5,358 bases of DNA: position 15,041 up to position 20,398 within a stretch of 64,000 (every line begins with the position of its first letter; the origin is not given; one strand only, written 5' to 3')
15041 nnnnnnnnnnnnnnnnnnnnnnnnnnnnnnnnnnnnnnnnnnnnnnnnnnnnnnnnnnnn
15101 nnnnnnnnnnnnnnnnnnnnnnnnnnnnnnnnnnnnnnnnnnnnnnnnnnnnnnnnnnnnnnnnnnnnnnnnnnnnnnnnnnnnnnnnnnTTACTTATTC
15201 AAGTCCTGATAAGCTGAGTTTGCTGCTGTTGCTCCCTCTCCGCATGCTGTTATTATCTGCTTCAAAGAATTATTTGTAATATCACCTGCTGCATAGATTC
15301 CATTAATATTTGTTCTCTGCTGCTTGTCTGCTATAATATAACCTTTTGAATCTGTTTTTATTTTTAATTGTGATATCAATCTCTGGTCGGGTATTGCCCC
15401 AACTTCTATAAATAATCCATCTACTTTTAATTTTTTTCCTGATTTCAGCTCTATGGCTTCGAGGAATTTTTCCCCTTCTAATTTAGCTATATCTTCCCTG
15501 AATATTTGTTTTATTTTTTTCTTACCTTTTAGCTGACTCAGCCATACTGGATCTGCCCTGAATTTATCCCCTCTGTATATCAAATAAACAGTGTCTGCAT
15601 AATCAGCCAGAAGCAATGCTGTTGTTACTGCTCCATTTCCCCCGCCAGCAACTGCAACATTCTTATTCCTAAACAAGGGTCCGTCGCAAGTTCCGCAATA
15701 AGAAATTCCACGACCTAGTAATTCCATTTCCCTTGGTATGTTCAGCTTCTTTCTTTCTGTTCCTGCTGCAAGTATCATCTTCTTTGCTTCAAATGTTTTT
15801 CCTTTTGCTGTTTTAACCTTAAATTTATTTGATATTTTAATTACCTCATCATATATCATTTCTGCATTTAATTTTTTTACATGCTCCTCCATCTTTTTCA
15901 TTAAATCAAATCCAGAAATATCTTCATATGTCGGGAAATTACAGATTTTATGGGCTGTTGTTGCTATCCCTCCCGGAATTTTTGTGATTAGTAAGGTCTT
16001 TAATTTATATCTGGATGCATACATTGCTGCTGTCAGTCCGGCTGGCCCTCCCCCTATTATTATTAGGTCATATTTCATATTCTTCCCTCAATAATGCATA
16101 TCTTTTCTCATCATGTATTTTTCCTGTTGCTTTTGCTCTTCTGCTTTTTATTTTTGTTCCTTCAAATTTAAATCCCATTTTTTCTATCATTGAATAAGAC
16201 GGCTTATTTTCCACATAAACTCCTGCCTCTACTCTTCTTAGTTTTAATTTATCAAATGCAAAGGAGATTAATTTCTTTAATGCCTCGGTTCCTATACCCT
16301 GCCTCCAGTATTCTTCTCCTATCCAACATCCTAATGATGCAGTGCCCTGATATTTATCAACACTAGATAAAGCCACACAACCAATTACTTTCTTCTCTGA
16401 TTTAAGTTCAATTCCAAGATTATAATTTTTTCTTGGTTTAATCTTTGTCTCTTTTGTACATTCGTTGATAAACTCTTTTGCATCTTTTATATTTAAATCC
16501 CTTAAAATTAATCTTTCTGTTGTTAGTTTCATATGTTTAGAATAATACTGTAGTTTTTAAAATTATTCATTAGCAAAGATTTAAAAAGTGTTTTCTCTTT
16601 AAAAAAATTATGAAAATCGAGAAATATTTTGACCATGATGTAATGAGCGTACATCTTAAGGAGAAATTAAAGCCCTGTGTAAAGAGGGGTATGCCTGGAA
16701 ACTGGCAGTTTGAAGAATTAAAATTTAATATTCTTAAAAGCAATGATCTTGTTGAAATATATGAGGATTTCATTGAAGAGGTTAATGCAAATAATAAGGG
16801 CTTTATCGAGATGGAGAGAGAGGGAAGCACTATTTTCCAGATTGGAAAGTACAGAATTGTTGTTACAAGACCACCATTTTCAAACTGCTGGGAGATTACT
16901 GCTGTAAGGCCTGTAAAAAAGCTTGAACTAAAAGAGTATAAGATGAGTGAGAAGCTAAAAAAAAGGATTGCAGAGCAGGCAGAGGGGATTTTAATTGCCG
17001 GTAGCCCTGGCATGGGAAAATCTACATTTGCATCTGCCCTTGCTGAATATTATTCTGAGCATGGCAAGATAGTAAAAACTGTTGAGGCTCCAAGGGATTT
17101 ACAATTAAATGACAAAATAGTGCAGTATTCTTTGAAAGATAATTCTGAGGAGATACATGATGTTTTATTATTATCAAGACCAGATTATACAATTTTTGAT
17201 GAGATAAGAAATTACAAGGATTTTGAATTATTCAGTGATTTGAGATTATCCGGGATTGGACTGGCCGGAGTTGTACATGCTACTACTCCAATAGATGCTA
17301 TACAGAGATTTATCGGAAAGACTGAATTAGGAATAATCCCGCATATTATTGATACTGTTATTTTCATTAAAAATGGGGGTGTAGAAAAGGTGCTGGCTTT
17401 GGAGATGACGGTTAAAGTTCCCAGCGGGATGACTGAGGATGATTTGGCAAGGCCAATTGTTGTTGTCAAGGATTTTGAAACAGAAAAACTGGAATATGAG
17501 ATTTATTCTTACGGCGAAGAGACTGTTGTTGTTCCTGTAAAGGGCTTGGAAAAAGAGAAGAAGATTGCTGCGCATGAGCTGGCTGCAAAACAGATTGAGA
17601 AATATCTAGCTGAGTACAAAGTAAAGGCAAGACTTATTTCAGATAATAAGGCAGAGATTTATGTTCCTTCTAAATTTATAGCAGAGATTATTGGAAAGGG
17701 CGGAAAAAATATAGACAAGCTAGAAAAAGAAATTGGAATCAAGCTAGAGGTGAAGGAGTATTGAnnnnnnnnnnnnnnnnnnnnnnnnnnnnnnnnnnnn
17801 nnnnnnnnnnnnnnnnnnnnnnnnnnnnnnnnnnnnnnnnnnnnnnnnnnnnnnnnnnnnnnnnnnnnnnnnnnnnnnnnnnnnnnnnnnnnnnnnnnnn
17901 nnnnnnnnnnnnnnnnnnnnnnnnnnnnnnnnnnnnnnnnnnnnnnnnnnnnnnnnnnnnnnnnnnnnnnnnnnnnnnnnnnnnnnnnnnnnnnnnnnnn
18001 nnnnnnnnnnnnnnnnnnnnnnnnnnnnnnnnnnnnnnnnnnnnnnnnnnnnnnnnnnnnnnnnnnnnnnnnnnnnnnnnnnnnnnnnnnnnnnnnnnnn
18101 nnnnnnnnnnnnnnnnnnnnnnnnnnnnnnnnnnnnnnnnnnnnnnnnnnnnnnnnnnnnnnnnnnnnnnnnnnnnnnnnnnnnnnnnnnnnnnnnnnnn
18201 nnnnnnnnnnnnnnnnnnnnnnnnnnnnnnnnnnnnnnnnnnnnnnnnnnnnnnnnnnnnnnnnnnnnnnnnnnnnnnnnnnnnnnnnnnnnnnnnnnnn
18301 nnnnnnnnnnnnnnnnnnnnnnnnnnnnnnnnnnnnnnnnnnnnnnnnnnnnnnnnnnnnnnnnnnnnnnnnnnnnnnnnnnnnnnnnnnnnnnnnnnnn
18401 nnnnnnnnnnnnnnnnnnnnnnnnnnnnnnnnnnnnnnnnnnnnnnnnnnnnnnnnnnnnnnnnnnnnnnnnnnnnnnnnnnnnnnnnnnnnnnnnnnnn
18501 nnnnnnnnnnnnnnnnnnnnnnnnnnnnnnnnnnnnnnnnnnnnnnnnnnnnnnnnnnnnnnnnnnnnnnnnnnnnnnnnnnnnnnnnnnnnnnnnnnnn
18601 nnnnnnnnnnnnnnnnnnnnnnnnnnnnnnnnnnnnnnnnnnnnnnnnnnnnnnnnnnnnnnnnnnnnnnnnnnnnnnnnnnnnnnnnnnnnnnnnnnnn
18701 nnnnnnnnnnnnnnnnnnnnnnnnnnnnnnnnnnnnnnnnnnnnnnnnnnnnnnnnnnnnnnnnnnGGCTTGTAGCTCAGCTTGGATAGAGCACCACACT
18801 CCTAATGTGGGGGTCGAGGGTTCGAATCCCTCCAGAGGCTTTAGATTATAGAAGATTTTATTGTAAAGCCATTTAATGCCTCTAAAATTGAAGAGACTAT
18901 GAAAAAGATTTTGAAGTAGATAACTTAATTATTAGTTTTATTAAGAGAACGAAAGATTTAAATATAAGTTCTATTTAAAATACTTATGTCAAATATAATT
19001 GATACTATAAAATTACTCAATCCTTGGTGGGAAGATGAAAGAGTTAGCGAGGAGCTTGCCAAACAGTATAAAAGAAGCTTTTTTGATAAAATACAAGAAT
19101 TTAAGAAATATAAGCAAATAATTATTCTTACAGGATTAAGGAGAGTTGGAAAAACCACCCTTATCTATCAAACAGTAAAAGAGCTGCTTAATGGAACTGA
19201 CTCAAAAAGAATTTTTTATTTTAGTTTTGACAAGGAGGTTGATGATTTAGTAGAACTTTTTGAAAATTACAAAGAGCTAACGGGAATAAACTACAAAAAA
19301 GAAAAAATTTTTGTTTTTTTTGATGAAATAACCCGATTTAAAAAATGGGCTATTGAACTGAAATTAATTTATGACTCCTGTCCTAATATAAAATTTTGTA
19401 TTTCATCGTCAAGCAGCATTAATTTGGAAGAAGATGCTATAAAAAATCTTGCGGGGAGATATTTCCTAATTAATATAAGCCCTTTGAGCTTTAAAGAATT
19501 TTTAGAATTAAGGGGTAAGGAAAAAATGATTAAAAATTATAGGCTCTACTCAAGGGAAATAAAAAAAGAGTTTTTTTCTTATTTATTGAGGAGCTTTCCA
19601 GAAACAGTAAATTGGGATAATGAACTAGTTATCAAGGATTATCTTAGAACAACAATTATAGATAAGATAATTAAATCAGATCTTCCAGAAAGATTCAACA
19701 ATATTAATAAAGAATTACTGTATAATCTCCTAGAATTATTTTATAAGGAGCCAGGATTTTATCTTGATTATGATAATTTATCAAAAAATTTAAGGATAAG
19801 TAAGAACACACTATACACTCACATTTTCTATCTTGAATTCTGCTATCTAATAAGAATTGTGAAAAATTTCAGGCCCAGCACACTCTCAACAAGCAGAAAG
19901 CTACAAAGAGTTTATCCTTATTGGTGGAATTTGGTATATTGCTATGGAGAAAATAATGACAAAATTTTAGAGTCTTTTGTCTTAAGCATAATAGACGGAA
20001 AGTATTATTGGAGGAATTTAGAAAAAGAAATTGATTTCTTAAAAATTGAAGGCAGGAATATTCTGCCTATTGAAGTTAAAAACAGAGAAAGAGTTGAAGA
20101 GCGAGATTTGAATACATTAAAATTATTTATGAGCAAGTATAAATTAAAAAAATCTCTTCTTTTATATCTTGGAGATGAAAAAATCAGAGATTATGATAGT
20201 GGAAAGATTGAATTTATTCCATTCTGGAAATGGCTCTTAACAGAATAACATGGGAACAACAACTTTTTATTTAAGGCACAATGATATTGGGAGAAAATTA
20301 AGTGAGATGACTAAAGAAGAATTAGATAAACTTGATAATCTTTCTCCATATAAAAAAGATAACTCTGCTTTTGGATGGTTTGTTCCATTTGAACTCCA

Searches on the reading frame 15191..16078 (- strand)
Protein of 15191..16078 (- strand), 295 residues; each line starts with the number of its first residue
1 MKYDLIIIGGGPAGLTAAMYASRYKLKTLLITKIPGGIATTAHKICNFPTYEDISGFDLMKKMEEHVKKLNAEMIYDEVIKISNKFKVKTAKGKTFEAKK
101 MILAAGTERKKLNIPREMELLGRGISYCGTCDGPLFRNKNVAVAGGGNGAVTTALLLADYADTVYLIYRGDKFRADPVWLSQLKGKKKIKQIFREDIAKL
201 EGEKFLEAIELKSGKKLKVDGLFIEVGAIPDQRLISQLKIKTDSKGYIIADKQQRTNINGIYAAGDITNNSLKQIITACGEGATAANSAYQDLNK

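Call 78: search_protein_families(library=pfam, proteins=[window:15191-16078:-], max_evalue=0.001)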
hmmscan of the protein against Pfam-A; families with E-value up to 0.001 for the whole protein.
window:15191-16078:- (295 aa): 11 families
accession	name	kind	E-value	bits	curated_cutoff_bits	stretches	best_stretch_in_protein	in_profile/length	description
PF07992.20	Pyr_redox_2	-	1.3e-47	163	26.1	1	3-282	1-291/291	Pyridine nucleotide-disulphide oxidoreductase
PF13738.12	Pyr_redox_3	-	2.9e-22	79.7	30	1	78-265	106-305/305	Pyridine nucleotide-disulphide oxidoreductase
PF00890.30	FAD_binding_2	-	2.8e-10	40.4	20.4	1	4-38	1-36/414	FAD binding domain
PF00070.33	Pyr_redox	-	1.7e-08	35.3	22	1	140-212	1-80/82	Pyridine nucleotide-disulphide oxidoreductase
PF01266.30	DAO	-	1.8e-08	34.8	27.9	1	4-40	1-38/353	FAD dependent oxidoreductase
PF01134.28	GIDA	-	7.6e-08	32.2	22.1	1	4-39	1-36/391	Glucose inhibited division protein A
PF12831.13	FAD_oxidored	-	1.1e-07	31.9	27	1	4-49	1-48/416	FAD dependent oxidoreductase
PF03486.20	HI0933_like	-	3e-07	30.6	50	1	4-34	2-32/244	HI0933-like protein Rossmann domain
PF13450.12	NAD_binding_8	-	0.00018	22.2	21.9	0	7-43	1-39/68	NAD(P)-binding Rossmann-like domain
PF01946.23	Thi4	-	0.0003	20.6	26.2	1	2-33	17-49/235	Thi4 family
PF05834.18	Lycopene_cycl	-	0.00086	18.9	23.4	0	4-37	1-36/380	Lycopene cyclase protein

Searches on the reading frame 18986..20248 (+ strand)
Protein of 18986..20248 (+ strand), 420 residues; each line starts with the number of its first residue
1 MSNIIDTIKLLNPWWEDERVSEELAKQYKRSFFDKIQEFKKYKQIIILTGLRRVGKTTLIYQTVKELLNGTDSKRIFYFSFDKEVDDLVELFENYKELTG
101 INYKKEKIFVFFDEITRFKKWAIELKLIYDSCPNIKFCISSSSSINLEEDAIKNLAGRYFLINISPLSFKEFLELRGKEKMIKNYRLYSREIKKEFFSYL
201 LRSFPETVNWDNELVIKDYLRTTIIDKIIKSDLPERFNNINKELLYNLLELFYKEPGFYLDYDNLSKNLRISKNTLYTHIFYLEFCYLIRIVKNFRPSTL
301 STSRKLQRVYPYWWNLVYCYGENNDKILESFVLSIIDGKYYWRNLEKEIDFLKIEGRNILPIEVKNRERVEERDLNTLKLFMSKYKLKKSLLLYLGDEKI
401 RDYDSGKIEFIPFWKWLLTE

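Call 16: search_protein_families(library=pfam, proteins=[window:18986-20248:+], max_evalue=0.01)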
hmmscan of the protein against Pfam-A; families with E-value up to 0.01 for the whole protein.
window:18986-20248:+ (420 aa): 5 families
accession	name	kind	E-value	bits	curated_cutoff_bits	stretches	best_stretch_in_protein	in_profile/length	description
PF13173.12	AAA_14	-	6.7e-32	110.6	27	1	43-173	2-129/129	AAA domain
PF13635.12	DUF4143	-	2e-09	37.9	28.1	2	231-310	2-81/160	Domain of unknown function (DUF4143)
PF01637.24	ATPase_2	-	6.1e-06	26.6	33.2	1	43-99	20-75/225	ATPase domain predominantly from Archaea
PF20720.3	nSTAND3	-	0.0012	19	27.2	1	31-114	5-73/155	Novel STAND NTPase 3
PF25199.1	nSTAND_NTPase5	-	0.003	17.9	34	1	41-119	39-109/145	Novel STAND NTPase 5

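Call 87: search_protein_families(library=phrogs, proteins=[window:18986-20248:+], max_evalue=0.01)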
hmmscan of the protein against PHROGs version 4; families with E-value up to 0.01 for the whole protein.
window:18986-20248:+ (420 aa): 2 families
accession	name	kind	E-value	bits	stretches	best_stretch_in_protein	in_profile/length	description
phrog_5846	-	DNA, RNA and nucleotide metabolism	6e-05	23.5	1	35-174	30-163/380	clamp loader of DNA polymerase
phrog_168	-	DNA, RNA and nucleotide metabolism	0.0017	19.1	1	25-124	29-117/314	clamp loader of DNA polymerase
